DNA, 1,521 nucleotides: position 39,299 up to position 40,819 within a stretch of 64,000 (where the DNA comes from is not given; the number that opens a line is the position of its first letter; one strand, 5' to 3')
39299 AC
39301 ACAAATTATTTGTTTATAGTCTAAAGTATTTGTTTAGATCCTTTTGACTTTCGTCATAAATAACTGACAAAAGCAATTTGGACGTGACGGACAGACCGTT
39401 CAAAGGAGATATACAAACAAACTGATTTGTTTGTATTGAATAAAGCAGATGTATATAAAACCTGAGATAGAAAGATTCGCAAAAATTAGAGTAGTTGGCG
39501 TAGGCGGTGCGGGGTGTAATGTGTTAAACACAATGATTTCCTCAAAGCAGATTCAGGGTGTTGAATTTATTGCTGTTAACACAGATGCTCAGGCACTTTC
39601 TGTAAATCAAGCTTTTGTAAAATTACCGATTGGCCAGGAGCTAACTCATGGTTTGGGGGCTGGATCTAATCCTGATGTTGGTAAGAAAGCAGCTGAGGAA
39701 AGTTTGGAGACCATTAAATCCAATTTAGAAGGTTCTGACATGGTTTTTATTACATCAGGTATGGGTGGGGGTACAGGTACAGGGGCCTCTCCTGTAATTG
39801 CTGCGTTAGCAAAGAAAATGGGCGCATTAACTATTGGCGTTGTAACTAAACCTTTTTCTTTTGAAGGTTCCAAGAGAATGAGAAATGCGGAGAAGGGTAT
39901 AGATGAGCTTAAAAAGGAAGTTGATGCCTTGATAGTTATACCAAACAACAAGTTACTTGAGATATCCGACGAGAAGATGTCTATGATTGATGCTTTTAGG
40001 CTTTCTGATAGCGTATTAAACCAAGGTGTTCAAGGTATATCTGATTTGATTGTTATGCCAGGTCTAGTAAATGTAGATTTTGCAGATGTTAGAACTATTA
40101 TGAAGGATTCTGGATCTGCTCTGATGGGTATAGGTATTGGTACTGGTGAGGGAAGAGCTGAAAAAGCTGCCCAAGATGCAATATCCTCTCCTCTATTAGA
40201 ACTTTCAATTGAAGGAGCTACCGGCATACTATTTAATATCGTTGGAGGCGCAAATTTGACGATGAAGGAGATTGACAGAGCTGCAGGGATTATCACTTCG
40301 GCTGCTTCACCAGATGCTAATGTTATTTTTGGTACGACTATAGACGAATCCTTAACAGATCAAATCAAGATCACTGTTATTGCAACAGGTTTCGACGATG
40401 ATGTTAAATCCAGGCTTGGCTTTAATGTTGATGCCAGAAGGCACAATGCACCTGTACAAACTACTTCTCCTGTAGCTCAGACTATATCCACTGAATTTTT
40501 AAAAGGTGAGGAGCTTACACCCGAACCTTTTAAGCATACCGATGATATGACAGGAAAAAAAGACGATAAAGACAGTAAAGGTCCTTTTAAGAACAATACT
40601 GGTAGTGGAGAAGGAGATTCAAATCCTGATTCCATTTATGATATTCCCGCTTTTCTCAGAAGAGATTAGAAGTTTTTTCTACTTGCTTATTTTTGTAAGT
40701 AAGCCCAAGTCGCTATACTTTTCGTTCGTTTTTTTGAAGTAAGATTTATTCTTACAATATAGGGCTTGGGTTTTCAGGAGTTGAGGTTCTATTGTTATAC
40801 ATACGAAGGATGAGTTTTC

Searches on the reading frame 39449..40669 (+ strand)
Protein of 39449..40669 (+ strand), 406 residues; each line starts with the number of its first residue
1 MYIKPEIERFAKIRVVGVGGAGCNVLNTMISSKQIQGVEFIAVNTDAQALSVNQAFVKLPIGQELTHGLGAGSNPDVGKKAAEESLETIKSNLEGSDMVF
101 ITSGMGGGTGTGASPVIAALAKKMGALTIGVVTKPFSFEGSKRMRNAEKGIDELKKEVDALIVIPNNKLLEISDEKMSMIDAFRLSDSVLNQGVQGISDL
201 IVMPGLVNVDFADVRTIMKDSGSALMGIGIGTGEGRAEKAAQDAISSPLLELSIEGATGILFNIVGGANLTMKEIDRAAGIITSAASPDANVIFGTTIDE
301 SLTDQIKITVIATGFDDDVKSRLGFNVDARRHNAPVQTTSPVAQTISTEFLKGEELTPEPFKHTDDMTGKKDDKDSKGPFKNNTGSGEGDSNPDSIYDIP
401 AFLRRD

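Call 62: search_protein_families(library=pfam, proteins=[window:39449-40669:+])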
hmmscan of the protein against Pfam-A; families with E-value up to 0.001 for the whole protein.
window:39449-40669:+ (406 aa): 2 families
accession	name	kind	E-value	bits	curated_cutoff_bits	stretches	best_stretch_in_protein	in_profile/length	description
PF00091.31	Tubulin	-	4.7e-52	177.5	33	1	12-173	1-189/190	Tubulin/FtsZ family, GTPase domain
PF12327.13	FtsZ_C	-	1.5e-33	115.4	27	1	222-316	1-95/95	FtsZ family, C-terminal domain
